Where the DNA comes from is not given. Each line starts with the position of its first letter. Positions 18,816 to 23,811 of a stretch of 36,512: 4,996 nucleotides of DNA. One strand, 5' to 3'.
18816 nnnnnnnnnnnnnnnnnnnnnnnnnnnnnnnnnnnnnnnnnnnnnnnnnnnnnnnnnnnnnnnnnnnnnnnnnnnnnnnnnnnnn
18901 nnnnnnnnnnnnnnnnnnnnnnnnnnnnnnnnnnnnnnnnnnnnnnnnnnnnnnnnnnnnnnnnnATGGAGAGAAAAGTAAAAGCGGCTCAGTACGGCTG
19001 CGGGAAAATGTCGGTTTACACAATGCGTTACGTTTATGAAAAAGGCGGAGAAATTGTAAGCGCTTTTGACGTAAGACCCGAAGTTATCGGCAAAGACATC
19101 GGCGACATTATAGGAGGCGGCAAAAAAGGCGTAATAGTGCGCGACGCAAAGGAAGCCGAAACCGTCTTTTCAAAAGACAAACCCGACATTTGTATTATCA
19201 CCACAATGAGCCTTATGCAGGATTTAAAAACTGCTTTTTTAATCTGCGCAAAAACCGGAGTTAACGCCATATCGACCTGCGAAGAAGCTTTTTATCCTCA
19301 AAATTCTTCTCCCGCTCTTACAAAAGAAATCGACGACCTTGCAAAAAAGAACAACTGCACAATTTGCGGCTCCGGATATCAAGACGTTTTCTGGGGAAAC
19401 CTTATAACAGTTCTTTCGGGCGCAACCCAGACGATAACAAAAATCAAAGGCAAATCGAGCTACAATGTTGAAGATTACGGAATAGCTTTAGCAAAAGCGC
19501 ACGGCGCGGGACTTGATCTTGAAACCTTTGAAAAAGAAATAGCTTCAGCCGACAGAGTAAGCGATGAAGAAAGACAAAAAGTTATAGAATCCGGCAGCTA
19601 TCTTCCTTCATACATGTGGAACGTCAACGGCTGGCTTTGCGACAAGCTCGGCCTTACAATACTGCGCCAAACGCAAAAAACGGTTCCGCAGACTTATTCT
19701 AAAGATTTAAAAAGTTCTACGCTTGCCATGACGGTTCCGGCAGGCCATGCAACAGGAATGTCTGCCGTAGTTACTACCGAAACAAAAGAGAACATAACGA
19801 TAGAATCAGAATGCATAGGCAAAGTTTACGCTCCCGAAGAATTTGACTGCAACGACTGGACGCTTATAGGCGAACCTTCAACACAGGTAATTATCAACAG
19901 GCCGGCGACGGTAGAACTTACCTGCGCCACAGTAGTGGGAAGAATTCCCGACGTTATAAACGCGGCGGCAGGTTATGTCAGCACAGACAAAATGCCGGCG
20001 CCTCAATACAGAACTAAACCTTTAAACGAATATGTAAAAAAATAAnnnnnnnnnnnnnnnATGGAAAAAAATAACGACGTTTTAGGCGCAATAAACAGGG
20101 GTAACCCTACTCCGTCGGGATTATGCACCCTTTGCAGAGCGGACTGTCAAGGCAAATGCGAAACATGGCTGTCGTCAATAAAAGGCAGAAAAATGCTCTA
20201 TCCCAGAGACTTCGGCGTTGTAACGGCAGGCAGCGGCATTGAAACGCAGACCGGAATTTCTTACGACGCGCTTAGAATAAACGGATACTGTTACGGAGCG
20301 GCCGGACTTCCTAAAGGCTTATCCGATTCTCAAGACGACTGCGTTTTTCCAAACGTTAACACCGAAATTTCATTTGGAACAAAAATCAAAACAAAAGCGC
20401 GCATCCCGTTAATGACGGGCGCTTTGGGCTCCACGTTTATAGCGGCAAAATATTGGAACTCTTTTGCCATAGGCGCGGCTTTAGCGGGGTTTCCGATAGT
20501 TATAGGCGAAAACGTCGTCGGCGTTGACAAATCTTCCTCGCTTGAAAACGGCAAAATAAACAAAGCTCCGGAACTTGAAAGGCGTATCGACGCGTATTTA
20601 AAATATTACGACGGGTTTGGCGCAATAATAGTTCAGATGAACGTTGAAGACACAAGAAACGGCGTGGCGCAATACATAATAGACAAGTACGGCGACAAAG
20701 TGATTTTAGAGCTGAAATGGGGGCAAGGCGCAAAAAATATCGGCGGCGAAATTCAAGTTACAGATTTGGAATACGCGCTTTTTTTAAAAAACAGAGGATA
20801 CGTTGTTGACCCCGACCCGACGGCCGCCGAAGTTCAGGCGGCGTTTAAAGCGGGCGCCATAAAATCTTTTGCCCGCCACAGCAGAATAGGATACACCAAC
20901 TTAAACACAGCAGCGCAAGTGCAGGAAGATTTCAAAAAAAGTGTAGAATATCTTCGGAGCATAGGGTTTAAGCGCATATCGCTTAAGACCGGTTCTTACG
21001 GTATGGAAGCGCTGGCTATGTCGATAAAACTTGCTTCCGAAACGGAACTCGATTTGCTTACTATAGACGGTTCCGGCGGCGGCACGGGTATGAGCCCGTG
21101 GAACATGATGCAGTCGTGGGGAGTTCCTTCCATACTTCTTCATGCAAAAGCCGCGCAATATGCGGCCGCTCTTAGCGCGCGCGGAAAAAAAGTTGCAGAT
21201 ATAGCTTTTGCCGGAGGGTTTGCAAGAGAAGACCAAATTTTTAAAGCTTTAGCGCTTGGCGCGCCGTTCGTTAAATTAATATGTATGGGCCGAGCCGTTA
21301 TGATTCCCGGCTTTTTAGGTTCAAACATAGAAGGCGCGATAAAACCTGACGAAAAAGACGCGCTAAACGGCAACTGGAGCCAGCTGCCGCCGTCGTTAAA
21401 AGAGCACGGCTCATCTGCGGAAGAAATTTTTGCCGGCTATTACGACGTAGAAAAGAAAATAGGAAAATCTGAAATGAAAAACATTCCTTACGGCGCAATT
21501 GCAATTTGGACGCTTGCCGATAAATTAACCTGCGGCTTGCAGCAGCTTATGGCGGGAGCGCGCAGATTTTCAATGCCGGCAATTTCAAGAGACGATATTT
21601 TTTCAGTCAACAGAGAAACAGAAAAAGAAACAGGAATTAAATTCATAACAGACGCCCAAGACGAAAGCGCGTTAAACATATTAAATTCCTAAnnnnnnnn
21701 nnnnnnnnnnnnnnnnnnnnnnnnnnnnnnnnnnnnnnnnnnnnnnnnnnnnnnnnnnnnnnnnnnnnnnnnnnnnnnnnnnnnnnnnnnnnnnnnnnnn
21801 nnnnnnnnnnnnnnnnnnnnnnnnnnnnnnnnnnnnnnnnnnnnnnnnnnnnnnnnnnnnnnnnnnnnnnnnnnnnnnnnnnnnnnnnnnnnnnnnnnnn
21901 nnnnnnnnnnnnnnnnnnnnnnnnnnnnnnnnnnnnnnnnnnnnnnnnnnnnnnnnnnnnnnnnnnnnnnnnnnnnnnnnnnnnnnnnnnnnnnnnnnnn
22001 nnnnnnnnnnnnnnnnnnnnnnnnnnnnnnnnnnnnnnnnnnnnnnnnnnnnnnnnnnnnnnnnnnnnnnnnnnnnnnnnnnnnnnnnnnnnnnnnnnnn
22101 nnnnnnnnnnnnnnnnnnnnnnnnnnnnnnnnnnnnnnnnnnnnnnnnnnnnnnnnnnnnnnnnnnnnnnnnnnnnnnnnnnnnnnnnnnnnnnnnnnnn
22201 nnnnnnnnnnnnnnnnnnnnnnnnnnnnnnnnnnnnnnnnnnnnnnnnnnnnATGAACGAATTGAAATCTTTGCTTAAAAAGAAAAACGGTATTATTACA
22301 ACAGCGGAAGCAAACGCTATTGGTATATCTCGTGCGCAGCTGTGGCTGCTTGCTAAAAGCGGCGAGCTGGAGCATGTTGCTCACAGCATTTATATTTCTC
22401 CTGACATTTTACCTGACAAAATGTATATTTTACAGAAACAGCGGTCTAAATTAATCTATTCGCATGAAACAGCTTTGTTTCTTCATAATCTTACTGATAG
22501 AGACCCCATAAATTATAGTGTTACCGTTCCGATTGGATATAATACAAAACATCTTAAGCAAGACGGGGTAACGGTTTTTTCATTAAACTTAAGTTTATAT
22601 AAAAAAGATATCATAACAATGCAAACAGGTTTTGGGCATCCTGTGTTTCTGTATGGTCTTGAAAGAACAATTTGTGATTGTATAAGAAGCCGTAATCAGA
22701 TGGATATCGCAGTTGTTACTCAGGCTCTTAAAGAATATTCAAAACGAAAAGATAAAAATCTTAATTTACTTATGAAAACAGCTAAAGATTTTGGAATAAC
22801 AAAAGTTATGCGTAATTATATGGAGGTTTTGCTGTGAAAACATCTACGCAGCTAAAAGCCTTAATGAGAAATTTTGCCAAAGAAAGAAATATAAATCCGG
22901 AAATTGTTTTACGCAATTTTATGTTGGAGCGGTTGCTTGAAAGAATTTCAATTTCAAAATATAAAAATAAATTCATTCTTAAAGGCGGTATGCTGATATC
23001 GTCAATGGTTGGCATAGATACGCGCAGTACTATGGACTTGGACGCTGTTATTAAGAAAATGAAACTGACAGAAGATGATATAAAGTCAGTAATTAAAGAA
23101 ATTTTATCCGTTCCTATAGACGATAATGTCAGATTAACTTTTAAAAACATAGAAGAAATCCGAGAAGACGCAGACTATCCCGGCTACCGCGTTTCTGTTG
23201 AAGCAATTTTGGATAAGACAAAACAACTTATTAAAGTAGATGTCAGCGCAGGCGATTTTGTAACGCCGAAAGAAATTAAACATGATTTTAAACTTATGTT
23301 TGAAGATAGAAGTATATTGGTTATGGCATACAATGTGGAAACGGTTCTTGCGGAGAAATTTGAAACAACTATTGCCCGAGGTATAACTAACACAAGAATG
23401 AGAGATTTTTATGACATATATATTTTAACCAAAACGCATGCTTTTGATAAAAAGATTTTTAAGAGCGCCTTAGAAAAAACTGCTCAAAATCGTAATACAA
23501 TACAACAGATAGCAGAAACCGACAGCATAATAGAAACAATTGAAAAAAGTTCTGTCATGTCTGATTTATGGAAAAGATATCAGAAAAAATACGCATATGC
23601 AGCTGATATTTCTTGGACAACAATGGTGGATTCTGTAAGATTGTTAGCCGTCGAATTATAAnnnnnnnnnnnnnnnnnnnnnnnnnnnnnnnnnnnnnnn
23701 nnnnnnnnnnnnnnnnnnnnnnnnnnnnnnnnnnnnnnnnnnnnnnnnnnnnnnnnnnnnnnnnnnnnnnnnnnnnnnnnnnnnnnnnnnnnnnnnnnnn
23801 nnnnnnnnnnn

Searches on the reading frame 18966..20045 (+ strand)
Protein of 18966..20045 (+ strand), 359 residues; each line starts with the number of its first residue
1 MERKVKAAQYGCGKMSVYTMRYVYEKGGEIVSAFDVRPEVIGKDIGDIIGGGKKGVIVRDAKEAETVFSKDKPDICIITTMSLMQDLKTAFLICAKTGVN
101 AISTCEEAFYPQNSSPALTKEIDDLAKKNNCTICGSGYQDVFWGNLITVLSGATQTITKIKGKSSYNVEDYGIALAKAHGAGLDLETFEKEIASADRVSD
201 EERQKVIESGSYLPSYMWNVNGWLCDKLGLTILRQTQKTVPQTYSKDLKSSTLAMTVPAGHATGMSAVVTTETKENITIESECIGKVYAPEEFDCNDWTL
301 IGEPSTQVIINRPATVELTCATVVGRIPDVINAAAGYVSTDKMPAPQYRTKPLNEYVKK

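Call 87: search_protein_families(library=pfam, proteins=[window:18966-20045:+], max_evalue=0.0001)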
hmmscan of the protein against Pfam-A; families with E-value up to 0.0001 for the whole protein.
window:18966-20045:+ (359 aa): 1 family
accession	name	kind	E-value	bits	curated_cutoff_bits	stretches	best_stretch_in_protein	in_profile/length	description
PF19328.4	DAP_DH_C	-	1.3e-09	38.4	23.3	0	226-350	72-197/206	2,4-diaminopentanoate dehydrogenase C-terminal domain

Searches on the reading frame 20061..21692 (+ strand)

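Call 87: search_protein_families(library=pfam, proteins=[window:20061-21692:+], max_evalue=0.0001)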
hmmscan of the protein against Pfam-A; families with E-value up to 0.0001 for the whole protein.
window:20061-21692:+ (543 aa): 1 family
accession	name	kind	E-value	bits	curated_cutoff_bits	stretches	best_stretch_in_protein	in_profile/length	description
PF01645.23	Glu_synthase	-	4.4e-16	59.4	20.4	1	287-406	187-303/369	Conserved region in glutamate synthase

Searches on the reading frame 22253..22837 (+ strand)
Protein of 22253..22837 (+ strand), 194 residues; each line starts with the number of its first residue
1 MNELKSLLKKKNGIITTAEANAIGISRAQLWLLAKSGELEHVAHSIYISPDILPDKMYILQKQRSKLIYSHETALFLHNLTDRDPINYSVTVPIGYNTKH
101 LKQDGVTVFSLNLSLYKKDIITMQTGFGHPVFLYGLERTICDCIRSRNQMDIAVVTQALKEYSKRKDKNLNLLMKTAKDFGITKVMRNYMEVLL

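Call 87: search_protein_families(library=pfam, proteins=[window:22253-22837:+], max_evalue=0.0001)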
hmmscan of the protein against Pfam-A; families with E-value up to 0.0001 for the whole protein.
window:22253-22837:+ (194 aa): 1 family
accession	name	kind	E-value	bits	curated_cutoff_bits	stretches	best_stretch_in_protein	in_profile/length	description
PF13338.12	AbiEi_4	-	5.4e-08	33.3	25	1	3-49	2-48/49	Transcriptional regulator, AbiEi antitoxin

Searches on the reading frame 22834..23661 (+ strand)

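Call 87: search_protein_families(library=pfam, proteins=[window:22834-23661:+], max_evalue=0.0001)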
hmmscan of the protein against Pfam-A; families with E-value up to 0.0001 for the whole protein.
window:22834-23661:+ (275 aa): 1 family
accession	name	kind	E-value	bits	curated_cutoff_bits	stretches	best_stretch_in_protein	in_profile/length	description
PF08843.17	AbiEii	-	3.8e-40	138.7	22.5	1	33-259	1-229/238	Nucleotidyl transferase AbiEii toxin, Type IV TA system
